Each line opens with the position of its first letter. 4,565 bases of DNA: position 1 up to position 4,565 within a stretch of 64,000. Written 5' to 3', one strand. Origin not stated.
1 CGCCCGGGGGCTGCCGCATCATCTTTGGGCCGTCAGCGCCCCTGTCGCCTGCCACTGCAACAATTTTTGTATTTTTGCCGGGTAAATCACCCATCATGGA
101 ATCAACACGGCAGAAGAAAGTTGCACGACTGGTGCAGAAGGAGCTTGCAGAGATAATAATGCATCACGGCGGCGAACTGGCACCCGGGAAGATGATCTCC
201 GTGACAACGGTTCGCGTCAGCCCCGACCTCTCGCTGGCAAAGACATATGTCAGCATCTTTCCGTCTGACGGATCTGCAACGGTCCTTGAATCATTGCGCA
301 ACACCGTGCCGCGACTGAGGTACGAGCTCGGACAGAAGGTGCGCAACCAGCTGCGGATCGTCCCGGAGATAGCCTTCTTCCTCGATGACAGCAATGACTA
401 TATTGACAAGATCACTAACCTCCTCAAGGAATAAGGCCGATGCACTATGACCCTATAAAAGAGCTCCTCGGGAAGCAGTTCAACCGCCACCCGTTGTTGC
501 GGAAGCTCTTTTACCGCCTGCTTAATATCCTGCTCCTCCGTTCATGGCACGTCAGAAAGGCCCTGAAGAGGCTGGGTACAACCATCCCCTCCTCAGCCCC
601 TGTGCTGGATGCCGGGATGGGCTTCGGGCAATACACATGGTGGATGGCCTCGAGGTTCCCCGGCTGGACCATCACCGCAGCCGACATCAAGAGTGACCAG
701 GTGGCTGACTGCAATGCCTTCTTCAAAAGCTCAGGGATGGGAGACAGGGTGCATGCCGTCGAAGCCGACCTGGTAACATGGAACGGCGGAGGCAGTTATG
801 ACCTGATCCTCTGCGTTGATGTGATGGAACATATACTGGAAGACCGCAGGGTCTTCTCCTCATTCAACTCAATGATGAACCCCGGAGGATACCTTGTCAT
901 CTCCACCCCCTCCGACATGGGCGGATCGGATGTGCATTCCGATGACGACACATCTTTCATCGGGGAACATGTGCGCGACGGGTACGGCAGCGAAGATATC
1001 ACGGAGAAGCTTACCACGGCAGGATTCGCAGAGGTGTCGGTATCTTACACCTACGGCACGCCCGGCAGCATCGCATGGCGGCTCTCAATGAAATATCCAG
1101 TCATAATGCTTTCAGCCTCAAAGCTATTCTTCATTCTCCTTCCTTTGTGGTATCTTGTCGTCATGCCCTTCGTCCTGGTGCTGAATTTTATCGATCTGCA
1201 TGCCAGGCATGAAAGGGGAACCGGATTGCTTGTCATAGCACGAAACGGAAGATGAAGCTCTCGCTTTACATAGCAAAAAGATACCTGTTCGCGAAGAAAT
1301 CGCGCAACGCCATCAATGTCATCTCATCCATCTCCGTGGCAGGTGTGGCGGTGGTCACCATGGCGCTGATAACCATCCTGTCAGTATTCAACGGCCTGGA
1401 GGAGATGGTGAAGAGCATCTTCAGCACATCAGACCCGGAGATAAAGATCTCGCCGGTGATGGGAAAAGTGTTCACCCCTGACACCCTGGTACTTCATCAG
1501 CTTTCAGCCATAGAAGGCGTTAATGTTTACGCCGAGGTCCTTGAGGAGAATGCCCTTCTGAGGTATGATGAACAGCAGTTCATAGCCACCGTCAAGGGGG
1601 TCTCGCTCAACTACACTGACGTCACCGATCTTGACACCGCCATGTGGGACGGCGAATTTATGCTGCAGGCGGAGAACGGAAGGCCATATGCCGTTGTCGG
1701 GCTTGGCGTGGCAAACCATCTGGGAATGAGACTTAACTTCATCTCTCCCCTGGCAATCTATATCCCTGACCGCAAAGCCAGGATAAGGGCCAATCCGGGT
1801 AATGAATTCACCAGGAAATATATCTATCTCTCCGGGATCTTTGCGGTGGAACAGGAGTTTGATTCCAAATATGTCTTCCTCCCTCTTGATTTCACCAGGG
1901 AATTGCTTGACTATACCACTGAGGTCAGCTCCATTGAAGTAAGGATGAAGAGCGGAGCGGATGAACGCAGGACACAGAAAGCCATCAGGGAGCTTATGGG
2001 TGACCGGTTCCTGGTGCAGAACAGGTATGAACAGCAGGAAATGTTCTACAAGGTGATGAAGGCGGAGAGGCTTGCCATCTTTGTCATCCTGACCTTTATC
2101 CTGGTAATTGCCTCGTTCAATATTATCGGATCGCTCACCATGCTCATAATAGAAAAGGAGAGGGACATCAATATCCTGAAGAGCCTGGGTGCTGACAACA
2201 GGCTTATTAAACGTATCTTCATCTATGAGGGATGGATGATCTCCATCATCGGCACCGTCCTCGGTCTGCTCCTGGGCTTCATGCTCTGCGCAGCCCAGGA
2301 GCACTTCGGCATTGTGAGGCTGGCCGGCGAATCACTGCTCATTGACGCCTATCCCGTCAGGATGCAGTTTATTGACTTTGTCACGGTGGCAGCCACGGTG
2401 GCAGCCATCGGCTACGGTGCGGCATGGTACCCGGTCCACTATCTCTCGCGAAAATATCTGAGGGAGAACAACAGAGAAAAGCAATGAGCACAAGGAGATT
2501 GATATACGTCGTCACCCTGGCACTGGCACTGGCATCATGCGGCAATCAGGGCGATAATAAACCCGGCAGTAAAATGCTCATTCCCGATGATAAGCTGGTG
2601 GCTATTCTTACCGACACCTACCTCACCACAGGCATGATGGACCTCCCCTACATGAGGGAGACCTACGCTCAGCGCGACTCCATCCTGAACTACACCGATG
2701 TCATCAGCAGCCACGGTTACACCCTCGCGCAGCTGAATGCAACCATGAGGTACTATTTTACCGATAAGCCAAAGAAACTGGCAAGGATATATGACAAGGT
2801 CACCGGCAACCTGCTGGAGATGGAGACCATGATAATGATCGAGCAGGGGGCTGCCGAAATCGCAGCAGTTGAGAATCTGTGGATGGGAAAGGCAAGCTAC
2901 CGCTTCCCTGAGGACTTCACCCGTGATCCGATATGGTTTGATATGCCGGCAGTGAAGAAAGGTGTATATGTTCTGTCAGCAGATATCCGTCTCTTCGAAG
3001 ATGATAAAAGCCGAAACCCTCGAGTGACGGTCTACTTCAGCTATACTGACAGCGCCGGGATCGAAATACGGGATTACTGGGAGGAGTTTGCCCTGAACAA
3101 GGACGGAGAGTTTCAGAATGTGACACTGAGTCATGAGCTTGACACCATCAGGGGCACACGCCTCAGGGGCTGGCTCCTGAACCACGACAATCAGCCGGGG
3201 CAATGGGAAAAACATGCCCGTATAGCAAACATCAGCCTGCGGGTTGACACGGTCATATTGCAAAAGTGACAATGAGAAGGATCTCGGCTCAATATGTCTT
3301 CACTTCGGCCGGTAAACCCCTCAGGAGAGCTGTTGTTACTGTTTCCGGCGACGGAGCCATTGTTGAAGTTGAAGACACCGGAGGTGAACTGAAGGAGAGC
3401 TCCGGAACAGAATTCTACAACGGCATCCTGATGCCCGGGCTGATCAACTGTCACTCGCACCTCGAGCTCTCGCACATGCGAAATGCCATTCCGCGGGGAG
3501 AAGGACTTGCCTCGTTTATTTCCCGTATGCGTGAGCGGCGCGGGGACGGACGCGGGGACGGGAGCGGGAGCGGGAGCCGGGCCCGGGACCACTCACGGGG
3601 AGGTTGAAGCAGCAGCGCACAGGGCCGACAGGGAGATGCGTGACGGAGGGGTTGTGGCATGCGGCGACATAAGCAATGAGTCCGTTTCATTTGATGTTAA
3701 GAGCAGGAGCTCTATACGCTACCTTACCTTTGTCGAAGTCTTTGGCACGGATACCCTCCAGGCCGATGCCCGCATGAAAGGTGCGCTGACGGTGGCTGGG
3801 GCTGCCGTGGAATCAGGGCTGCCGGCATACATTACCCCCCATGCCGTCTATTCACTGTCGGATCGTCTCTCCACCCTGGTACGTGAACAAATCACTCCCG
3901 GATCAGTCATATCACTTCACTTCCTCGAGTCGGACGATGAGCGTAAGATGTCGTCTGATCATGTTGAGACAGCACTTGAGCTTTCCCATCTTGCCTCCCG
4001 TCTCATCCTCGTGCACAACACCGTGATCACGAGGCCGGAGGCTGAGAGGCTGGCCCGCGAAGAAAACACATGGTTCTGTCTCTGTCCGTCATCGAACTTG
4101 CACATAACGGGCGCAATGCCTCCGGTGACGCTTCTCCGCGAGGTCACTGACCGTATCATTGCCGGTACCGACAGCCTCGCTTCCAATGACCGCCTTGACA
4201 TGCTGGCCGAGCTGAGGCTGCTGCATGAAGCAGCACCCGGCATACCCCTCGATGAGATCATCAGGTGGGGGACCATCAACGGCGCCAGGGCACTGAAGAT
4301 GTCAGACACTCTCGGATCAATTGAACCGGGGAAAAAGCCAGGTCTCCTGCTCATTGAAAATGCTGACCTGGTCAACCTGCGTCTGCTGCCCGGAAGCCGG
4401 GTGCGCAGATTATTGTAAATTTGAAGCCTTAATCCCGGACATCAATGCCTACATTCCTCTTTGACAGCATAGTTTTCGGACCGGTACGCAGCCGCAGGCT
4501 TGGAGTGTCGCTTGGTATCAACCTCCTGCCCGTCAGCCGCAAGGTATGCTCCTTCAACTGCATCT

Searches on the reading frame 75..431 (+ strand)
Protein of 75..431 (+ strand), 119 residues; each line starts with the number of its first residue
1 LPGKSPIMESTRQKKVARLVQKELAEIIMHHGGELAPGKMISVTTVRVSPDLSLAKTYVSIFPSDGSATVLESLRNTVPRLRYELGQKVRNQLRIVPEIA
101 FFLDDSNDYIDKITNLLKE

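Call 25: search_protein_families(library=pfam, max_evalue=0.001, proteins=[window:75-431:+])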
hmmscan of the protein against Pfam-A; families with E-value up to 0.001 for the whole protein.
window:75-431:+ (119 aa): 1 family
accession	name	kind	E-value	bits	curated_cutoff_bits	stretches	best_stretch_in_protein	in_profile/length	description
PF02033.23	RBFA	-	4.3e-25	88.5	34.7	1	12-117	1-105/105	Ribosome-binding factor A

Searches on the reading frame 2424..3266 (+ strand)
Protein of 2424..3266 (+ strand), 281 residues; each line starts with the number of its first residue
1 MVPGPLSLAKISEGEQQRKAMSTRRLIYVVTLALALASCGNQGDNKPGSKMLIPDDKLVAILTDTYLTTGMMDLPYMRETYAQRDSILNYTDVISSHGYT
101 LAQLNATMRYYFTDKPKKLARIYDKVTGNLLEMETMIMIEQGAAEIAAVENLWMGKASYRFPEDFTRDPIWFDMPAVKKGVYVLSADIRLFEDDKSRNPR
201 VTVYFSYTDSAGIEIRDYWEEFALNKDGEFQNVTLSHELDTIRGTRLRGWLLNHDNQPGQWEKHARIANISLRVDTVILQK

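Call 25: search_protein_families(library=pfam, max_evalue=0.001, proteins=[window:2424-3266:+])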
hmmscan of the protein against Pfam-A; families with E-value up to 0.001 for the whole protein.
window:2424-3266:+ (281 aa): 1 family
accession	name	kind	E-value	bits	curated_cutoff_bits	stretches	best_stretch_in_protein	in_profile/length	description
PF14129.11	DUF4296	-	5e-12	46.6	27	1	52-132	4-83/87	Domain of unknown function (DUF4296)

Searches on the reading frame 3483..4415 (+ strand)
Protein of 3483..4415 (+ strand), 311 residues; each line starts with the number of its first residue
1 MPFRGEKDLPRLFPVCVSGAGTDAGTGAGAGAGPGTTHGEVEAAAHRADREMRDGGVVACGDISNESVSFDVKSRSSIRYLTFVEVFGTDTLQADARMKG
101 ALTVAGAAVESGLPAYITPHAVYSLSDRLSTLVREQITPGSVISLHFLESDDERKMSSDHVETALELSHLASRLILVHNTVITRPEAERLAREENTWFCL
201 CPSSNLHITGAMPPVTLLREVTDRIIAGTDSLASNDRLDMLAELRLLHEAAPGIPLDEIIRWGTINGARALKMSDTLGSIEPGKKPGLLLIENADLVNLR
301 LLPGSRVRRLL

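Call 25: search_protein_families(library=pfam, max_evalue=0.001, proteins=[window:3483-4415:+])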
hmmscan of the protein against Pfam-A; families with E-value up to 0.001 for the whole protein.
window:3483-4415:+ (311 aa): 1 family
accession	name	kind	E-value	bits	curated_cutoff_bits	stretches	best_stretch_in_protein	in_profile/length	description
PF01979.26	Amidohydro_1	-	1.6e-25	90.5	25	1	114-291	121-318/345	Amidohydrolase family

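Call 54: search_protein_families(library=ncbifam, max_evalue=0.001, proteins=[window:3483-4415:+])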
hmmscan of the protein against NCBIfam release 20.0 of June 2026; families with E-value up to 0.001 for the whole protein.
window:3483-4415:+ (311 aa): 20 families
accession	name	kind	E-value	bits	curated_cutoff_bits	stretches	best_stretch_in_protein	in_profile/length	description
NF006549.0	PRK09045.1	equivalog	5.4e-25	87.9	540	1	50-292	120-379/444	TRZ/ATZ family hydrolase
NF006269.1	PRK08418.1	equivalog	1e-17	64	320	2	46-155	105-218/408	aminofutalosine deaminase family hydrolase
NF005557.0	PRK07228.1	equivalog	7.5e-15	54.6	522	1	171-294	248-377/445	5'-deoxyadenosine deaminase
NF006252.0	PRK08393.1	equivalog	3.8e-14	52.6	617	1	117-285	178-356/424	N-ethylammeline chlorohydrolase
NF004701.0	PRK06038.1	equivalog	6.1e-12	45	609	1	108-292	172-366/432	N-ethylammeline chlorohydrolase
NF006056.0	PRK08204.1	subfamily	8e-12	44.7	391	1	140-296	215-384/449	hypothetical protein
NF005211.0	PRK06687.1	equivalog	1e-11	44.3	703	1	165-297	239-377/419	TRZ/ATZ family protein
NF005552.0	PRK07213.1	equivalog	3e-11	42.8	294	1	131-294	189-352/382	chlorohydrolase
NF006055.0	PRK08203.1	equivalog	4.3e-11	42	532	1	146-291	236-390/455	8-oxoguanine deaminase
NF004995.0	PRK06380.1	subfamily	4.5e-10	39.1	567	1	114-294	172-363/418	metal-dependent hydrolase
NF009059.0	PRK12393.1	equivalog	1.1e-09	37.5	543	1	181-290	279-393/460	amidohydrolase family protein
TIGR02967.1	guan_deamin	equivalog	6.2e-08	32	375.4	1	138-293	198-362/401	guanine deaminase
NF012037.0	PRK15493.1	equivalog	1.1e-07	31.1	779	1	110-295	178-375/435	bifunctional S-methyl-5'-thioadenosine deaminase/S-adenosylhomocysteine deaminase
NF006681.0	PRK09229.1-2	equivalog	8.1e-07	28.1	362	1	168-293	261-388/451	formimidoylglutamate deiminase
TIGR02022.1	hutF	equivalog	5.4e-06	25.4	413.05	1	161-248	254-337/455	formimidoylglutamate deiminase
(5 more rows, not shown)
